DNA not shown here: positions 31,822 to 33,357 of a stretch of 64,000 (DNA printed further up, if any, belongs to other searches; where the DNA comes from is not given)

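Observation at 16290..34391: Complex-I-ordered 11-subunit locus whose NuoD homologue retains a complete [NiFe] site: a group-4 hydrogenase in Nuo clothing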

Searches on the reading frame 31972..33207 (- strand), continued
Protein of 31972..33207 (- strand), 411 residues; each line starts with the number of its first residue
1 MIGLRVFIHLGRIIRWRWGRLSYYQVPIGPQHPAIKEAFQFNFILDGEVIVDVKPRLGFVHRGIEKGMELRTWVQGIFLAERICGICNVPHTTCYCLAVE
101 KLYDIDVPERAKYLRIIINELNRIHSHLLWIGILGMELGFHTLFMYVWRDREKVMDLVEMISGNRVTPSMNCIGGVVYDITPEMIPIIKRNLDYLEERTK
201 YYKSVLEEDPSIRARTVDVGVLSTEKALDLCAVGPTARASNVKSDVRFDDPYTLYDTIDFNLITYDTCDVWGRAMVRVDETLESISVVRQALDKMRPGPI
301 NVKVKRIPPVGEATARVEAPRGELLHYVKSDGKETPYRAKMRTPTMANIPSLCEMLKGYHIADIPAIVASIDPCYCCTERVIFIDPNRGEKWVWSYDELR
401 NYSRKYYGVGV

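Call 33: find_encoding_contigs(protein=P0004, flank=10000, max_places=1)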
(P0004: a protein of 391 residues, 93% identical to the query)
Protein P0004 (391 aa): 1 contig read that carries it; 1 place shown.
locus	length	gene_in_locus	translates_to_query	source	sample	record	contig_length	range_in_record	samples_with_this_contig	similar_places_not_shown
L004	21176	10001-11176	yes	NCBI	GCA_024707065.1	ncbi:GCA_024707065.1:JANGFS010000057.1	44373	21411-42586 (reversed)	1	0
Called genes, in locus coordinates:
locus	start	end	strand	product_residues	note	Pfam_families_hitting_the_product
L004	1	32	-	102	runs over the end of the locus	-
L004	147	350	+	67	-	-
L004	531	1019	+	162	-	PF01986:DUF123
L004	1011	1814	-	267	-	PF01478:Peptidase_A24, PF06847:Arc_PepC_II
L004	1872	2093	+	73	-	-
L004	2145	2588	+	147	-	-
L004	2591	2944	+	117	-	-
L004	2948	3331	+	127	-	-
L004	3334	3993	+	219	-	-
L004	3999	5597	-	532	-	PF01921:tRNA-synt_1f, PF19269:Anticodon_2 (faint)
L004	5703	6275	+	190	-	PF01066:CDP-OH_P_transf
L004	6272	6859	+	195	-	PF04013:Methyltrn_RNA_2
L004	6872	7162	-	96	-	PF01283:Ribosomal_S26e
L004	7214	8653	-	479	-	PF00587:tRNA-synt_2b, PF03129:HGTP_anticodon, PF09180:ProRS-C_1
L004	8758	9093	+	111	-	PF00507:Oxidored_q4 (weak)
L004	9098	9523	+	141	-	PF01058:Oxidored_q6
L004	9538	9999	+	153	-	PF00329:Complex1_30kDa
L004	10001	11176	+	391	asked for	PF00374:NiFeSe_Hases, PF00346:Complex1_49kDa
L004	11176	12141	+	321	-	PF00146:NADHdh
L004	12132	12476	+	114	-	PF13534:Fer4_17 (faint), PF17179:Fer4_22 (faint), PF13187:Fer4_9, PF00037:Fer4 (weak), PF13237:Fer4_10, PF14697:Fer4_21 (weak), PF12838:Fer4_7, PF00037:Fer4, +5 more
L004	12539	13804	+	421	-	PF27218:MJ0043_C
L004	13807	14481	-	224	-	PF09335:VTT_dom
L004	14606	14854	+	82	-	PF13244:MbhD (weak), PF00499:Oxidored_q3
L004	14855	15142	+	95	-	-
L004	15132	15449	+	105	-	PF00420:Oxidored_q2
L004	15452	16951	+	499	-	PF00361:Proton_antipo_M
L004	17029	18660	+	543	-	PF01496:V_ATPase_I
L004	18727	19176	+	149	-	PF00137:ATP-synt_C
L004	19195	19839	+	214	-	-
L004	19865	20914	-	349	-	PF01992:vATP-synt_AC39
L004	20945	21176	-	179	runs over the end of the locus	-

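Call 34: find_encoding_contigs(protein=P0011, flank=10000, max_places=1)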
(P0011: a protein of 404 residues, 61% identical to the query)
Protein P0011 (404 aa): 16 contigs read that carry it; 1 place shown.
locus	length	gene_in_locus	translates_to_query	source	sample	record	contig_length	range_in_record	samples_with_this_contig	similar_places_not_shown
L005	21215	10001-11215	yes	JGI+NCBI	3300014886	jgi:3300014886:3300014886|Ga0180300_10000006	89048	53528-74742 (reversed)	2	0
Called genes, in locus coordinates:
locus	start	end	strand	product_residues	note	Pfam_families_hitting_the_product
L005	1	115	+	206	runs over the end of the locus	PF01991:vATP-synt_E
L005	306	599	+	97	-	PF13244:MbhD, PF00499:Oxidored_q3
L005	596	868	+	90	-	-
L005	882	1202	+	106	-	PF00420:Oxidored_q2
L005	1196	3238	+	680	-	PF00662:Proton_antipo_N, PF00361:Proton_antipo_M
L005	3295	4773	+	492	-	PF00662:Proton_antipo_N, PF00361:Proton_antipo_M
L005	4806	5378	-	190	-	PF23100:DUF2096_N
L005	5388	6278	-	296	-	PF02754:CCG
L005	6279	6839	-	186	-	PF13484:Fer4_16 (faint), PF13237:Fer4_10, PF13183:Fer4_8, PF13187:Fer4_9, PF13534:Fer4_17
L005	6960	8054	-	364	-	PF21948:LplA-B_cat, PF10437:Lip_prot_lig_C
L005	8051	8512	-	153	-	PF01597:GCV_H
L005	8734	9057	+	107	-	PF00507:Oxidored_q4 (weak)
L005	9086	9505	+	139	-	PF01058:Oxidored_q6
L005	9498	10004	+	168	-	PF00329:Complex1_30kDa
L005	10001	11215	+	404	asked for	PF00374:NiFeSe_Hases, PF00346:Complex1_49kDa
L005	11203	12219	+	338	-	PF00146:NADHdh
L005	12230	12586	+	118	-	PF13534:Fer4_17 (faint), PF13183:Fer4_8 (faint), PF00037:Fer4, PF12837:Fer4_6 (weak), PF13237:Fer4_10, PF12838:Fer4_7, PF13187:Fer4_9, PF00037:Fer4 (weak), +3 more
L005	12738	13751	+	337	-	PF00586:AIRS, PF02769:AIRS_C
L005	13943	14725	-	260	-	PF00583:Acetyltransf_1, PF08445:FR47, PF12746:GNAT_acetyltran (weak), PF13508:Acetyltransf_7 (weak)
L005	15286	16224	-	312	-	PF02754:CCG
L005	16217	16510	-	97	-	-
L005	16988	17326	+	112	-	PF01568:Molydop_binding (weak)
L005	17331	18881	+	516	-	PF01979:Amidohydro_1 (weak), PF07969:Amidohydro_3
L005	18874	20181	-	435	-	PF12838:Fer4_7, PF00037:Fer4, PF13187:Fer4_9, PF13237:Fer4_10, PF00037:Fer4, PF12838:Fer4_7, PF00037:Fer4, PF14697:Fer4_21, +18 more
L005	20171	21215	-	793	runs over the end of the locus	PF00890:FAD_binding_2 (weak), PF01266:DAO (weak), PF07992:Pyr_redox_2 (weak), PF12831:FAD_oxidored, PF12838:Fer4_7, PF13237:Fer4_10, PF00037:Fer4, PF02662:FlpD, +10 more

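Call 35: find_encoding_contigs(protein=P0071, flank=10000, max_places=1)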
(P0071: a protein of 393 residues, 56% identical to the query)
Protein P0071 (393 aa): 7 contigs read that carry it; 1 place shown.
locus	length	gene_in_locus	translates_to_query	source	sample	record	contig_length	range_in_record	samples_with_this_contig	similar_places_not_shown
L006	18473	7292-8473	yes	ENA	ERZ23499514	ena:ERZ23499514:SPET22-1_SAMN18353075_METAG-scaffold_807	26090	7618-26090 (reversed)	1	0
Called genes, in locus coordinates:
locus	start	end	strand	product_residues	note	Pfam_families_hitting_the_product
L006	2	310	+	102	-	?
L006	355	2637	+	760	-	PF00708:Acylphosphatase, PF07503:zf-HYPF, PF01300:Sua5_yciO_yrdC, PF17788:HypF_C, PF22521:HypF_C_2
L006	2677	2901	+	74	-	PF01455:HupF_HypC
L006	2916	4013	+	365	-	PF01924:HypD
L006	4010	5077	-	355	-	PF00586:AIRS, PF02769:AIRS_C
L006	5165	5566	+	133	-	PF01155:HypA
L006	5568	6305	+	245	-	PF10609:ParA, PF00142:Fer4_NifH (faint), PF01656:CbiA, PF09140:MipZ (weak), PF13614:AAA_31 (weak)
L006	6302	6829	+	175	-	PF01058:Oxidored_q6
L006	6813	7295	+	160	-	PF00329:Complex1_30kDa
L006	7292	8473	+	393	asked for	PF00374:NiFeSe_Hases, PF00346:Complex1_49kDa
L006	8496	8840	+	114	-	PF13534:Fer4_17 (faint), PF00037:Fer4, PF12837:Fer4_6 (weak), PF13237:Fer4_10, PF14697:Fer4_21, PF12838:Fer4_7, PF13187:Fer4_9, PF00037:Fer4 (weak), +6 more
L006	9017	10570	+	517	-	PF00037:Fer4 (weak), PF04422:FrhB_FdhB_N, PF04432:FrhB_FdhB_C, PF00571:CBS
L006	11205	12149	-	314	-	PF08271:Zn_Ribbon_TF, PF00382:TFIIB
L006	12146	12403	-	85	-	PF04410:Gar1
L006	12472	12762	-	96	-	PF01922:SRP19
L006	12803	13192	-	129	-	PF01201:Ribosomal_S8e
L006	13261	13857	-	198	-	PF04079:SMC_ScpB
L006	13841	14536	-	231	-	PF02616:SMC_ScpA (faint)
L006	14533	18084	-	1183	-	PF02463:SMC_N, PF13175:AAA_15, PF13304:AAA_21 (weak), PF13476:AAA_23, PF13555:AAA_29 (weak), PF08614:ATG16 (faint), PF06470:SMC_hinge, PF24161:CCDC39, +2 more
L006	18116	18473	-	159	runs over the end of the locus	PF23100:DUF2096_N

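Call 45: search_protein_representatives(protein=window:31972-33147:-)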
Query: 391 residues. Proteins with E-value up to 0.001 (for the whole library): 10534; up to 1e-10: 5021; up to 1e-30: 991. The best 150 are listed.
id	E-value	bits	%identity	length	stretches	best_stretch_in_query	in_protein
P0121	3.1e-138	477.6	54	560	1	3-382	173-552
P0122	4.5e-119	414.5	50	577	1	4-387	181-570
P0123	3.2e-115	401.8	48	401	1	2-387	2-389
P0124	1.5e-114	399.6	46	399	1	4-387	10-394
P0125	6.4e-108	377.7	48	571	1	4-364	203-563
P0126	2.0e-107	376.1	51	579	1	6-364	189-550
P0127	4.2e-107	375.0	48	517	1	6-360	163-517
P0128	4.0e-106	371.8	48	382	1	4-374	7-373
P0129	1.9e-105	369.6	48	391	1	4-385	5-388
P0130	7.1e-105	367.7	47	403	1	5-387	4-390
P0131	8.8e-105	367.4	42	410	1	5-387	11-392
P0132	1.4e-104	366.7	53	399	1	5-370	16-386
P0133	1.8e-104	366.4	44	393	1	1-384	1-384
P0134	4.1e-103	361.9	49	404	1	6-381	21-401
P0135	8.3e-103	360.9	45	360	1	1-360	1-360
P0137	6.9e-102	357.9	45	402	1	4-370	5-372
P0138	1.3e-98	347.1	44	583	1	6-381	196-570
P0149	2.0e-92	326.7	40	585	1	5-380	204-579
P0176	3.4e-80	286.4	40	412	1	10-377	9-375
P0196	3.3e-75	270.0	38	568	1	6-356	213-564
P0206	2.8e-72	260.4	42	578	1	7-351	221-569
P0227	7.7e-69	249.1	38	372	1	6-364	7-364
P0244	1.8e-65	237.9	39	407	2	5-291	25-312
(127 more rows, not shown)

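Call 61: find_related_loci(query=window:31972-33147:-, collection=genome_contigs, flank=10000)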
Query window:31972-33147:- (391 aa) in genome_contigs; peptide patterns used: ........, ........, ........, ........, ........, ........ (x = any residue, [..] = any of these).
25 stretches matched a pattern; 6 encode a relative of the query (tblastn E <= 1e-3); 6 distinct loci.
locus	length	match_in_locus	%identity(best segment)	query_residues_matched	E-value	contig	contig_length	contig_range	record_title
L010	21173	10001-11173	87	1-391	0e+0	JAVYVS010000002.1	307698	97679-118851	MAG: Candidatus Methanomethylicia archaeon isolate DRTY-2_202007_bins_12 DRTY-2_202007_bins_12_scaffold_2, whole genome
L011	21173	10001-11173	84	1-391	0e+0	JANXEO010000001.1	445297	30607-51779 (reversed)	MAG: Candidatus Methanomethylicia archaeon isolate SKYB69 NODE_1_length_445297_cov_15.629898, whole genome shotgun seque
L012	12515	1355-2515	77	1-387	0e+0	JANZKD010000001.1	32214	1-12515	MAG: Candidatus Culexmicrobium profundum isolate GB-1867-035 Ga0190363_1000226, whole genome shotgun sequence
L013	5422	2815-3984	74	1-390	0e+0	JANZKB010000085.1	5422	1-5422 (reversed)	MAG: Candidatus Culexmicrobium thermophilum isolate GB-1845-036 Ga0190361_1003885, whole genome shotgun sequence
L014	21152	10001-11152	74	4-387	0e+0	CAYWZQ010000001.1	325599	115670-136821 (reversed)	MAG TPA_asm: uncultured Nitrososphaerota archaeon isolate SRP141552_co1_135 genome assembly, contig: NODE_2_length_32559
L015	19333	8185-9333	46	1-385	7e-108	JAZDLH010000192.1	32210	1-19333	MAG: Planctomycetota bacterium isolate MEGAHIT-group-0.582 k141_10390905, whole genome shotgun sequence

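Call 64: list_cluster_members(proteins=[window:31975-33147:-, P0001])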
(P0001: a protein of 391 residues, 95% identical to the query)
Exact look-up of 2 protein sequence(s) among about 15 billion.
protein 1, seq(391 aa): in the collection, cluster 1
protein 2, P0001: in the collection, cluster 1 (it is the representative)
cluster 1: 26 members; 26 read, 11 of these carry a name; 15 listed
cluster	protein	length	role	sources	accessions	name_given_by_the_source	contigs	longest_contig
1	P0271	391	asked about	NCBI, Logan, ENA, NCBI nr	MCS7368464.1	MAG: nickel-dependent hydrogenase large subunit [archaeon GBS-70-058] | nickel-dependent hydrogenase large subunit [Candidatus Culexarchaeum nevadense]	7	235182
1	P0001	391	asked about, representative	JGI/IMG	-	NADH-quinone oxidoreductase subunit D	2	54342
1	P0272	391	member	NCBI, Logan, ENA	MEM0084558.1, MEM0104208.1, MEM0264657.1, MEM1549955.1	MAG: nickel-dependent hydrogenase large subunit [Candidatus Methanomethylicia archaeon]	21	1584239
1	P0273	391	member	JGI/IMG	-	NADH-quinone oxidoreductase subunit D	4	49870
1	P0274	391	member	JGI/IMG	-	NADH-quinone oxidoreductase subunit D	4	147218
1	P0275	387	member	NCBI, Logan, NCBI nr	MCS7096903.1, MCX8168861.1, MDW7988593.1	MAG: nickel-dependent hydrogenase large subunit [Candidatus Methanomethylicia archaeon] | nickel-dependent hydrogenase large subunit [Candidatus Methanomethylicia archaeon]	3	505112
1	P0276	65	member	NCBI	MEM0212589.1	MAG: NADH dehydrogenase subunit, partial [Candidatus Methanomethylicia archaeon]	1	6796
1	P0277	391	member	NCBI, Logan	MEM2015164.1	MAG: nickel-dependent hydrogenase large subunit [Candidatus Methanomethylicia archaeon]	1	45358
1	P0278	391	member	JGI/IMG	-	NADH-quinone oxidoreductase subunit D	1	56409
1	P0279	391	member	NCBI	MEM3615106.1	MAG: nickel-dependent hydrogenase large subunit [Candidatus Methanomethylicia archaeon]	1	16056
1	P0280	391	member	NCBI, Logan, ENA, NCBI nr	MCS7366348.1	MAG: nickel-dependent hydrogenase large subunit [archaeon YNP-WB-062] | nickel-dependent hydrogenase large subunit [Candidatus Culexarchaeum yellowstonense]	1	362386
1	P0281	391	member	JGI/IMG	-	-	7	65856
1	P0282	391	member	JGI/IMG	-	-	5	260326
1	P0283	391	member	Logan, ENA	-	-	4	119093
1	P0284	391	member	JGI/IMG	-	-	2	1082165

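Call 78: predict_structure(alignment_id=A1)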
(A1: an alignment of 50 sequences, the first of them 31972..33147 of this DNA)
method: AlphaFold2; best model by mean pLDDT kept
length: 391 residues; sequences in the alignment: 50
mean_pLDDT: 87.9   pTM: 0.85
mean pLDDT of the five models: 87.9, 86.9, 86.4, 83.7, 83.0
residues with pLDDT >= 90: 248; 70-90: 98; 50-70: 38; < 50: 7
segments of 3 or more residues with pLDDT < 50: 358-361, 389-391
pLDDT, mean of each block of 10 residues (from residue 1): 72 59 88 82 89 95 86 95 95 96 94 90 91 95 87 96 97 98 95 92 96 93 88 84 94 96 98 96 96 93 92 97 77 93 87 63 68 68 63 38
secondary structure, 60 per line:
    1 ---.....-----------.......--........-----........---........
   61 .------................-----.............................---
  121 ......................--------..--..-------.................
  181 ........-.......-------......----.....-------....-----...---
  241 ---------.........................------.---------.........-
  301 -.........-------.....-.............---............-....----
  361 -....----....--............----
elements in order: E4-8 E20-26 E29-36 H42-49 H53-61 H68-83 H89-117 H121-142 H164-188 H190-196 H204-209 H214-218 H226-229 H250-274 E291-299 E302-310 E318-322 H324-336 H341-351 H353-356 E362-365 E370-373 H376-387

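Call 80: fold_search(model_id=the predicted structure, library=pdb)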
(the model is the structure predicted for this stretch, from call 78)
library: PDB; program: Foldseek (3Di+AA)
matches with E <= 10: 627; with E <= 0.001: 223
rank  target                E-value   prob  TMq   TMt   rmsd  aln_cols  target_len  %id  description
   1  7z0s_E                1.0e-28  1.00  0.85  0.63   3.1       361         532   36  Structure of the Escherichia coli formate hydrogenlyase complex (anaerobic preparation, without formate dehydrogenase  (released 2022-09-28)
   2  7qso_D                3.9e-28  1.00  0.84  0.85   2.6       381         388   29  Bovine complex I in lipid nanodisc, State 3 (Slack) (released 2022-05-25)
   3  8ud1_1D               5.4e-28  1.00  0.84  0.77   2.8       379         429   30  High resolution in-situ structure of complex I in respiratory supercomplex (composite) (released 2024-06-19)
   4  3iam_4                6.9e-28  1.00  0.82  0.85   2.3       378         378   35  Crystal structure of the hydrophilic domain of respiratory complex I from Thermus thermophilus, reduced, 2 mol/ASU, wi (released 2009-09-15)
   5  7r4f_D                1.1e-27  1.00  0.84  0.85   2.8       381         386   29  Bovine complex I in the presence of IM1761092, slack class i (Composite map) (released 2023-02-08)
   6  8q1u_D                1.2e-27  1.00  0.83  0.77   2.5       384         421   28  Inward-facing, open1 proteoliposome complex I at 3.3 A, after deactivation treatment. Initially purified in LMNG. (released 2024-06-05)
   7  7arc_D                1.3e-27  1.00  0.84  0.83   2.5       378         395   30  Cryo-EM structure of Polytomella Complex-I (peripheral arm) (released 2021-12-08)
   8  8e9g_D                1.5e-27  1.00  0.84  0.81   2.6       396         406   33  Mycobacterial respiratory complex I with both quinone positions modelled (released 2022-10-12)
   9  8q0o_D                1.6e-27  1.00  0.82  0.77   2.6       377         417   29  Outward-facing, open2 proteoliposome complex I at 3.1 A. Initially purified in DDM. (released 2024-06-05)
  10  7zmg_C                3.4e-27  1.00  0.84  0.77   2.6       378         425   30  CryoEM structure of mitochondrial complex I from Chaetomium thermophilum (state 1) (released 2022-11-30)
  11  7r45_D                4.4e-27  1.00  0.83  0.78   2.3       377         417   28  Bovine complex I in the presence of IM1761092, deactive class i (Composite map) (released 2023-02-08)
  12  7r47_D                4.8e-27  1.00  0.82  0.78   3.4       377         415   28  Bovine complex I in the presence of IM1761092, deactive class iii (Composite map) (released 2023-02-08)
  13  7zm7_C                5.3e-27  1.00  0.85  0.78   2.5       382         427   30  CryoEM structure of mitochondrial complex I from Chaetomium thermophilum (inhibited by DDM) (released 2022-11-30)
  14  7aqr_D                5.8e-27  1.00  0.83  0.84   2.5       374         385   29  Cryo-EM structure of Arabidopsis thaliana Complex-I (peripheral arm) (released 2021-12-08)
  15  8q0f_D                6.1e-27  1.00  0.83  0.78   2.2       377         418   28  Inward-facing, open2 proteoliposome complex I at 3.1 A. Initially purified in DDM. (released 2024-06-05)
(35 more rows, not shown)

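Call 81: list_cluster_members(proteins=[P0121, P0122, P0137, P0138, P0176, P0227, P0149, P0206, P0196, P0244])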
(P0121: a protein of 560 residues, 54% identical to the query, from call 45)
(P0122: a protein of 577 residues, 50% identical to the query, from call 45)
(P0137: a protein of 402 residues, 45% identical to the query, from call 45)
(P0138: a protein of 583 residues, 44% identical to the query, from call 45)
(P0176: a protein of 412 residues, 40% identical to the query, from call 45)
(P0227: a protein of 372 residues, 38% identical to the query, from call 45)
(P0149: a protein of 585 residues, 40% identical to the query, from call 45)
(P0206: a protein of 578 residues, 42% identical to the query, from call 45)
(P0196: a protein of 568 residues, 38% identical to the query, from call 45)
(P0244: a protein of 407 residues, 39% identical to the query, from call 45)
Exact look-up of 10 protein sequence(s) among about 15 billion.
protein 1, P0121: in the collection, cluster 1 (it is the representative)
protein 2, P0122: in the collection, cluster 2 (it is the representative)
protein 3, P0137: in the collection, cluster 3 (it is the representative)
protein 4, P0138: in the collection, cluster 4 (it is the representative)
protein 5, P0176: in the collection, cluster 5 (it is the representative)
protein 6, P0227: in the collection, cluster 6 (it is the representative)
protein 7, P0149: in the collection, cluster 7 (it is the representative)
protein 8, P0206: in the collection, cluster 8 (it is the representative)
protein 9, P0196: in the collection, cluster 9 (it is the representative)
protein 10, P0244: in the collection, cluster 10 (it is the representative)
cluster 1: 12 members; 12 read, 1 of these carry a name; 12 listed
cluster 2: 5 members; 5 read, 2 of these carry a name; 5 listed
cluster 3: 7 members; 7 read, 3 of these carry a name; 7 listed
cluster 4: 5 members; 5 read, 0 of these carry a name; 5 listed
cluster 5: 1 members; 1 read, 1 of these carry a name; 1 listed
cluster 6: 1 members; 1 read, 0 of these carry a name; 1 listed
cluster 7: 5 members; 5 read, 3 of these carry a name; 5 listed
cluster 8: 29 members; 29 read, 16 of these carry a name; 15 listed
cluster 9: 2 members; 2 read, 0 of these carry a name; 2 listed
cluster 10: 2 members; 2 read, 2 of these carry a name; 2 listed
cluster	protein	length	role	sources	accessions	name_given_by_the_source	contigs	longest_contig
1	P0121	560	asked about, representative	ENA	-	-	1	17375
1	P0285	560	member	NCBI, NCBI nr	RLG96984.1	NADH-quinone oxidoreductase subunit D [Candidatus Bathyarchaeota archaeon] | MAG: NADH-quinone oxidoreductase subunit D [Candidatus Bathyarchaeota archaeon]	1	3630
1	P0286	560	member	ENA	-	-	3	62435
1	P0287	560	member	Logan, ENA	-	-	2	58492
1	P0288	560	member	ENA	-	-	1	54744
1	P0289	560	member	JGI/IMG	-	-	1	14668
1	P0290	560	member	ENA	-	-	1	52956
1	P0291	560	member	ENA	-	-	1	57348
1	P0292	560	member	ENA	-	-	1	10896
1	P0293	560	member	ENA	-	-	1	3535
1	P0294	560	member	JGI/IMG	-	-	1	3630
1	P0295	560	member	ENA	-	-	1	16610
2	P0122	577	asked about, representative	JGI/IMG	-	-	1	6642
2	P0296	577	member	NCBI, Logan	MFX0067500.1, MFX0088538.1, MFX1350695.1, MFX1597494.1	MAG: NADH-quinone oxidoreductase subunit C [Promethearchaeota archaeon]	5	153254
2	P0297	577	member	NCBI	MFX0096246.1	MAG: NADH-quinone oxidoreductase subunit C [Candidatus Hodarchaeota archaeon]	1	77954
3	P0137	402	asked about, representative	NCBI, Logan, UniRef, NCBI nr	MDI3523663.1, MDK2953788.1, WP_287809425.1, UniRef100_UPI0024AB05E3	nickel-dependent hydrogenase large subunit [Kosmotoga sp.] | hydrogenase large subunit n=1 Tax=Kosmotoga sp. TaxID=1955248 RepID=UPI0024AB05E3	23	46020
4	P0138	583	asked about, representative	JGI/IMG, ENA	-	-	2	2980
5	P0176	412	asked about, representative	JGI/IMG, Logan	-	membrane-bound hydrogenase subunit alpha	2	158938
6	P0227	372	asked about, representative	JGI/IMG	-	-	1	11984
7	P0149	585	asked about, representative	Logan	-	-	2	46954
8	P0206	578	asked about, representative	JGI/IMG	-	NADH-quinone oxidoreductase subunit D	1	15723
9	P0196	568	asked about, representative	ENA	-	-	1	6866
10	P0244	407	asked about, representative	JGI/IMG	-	NADH-quinone oxidoreductase subunit D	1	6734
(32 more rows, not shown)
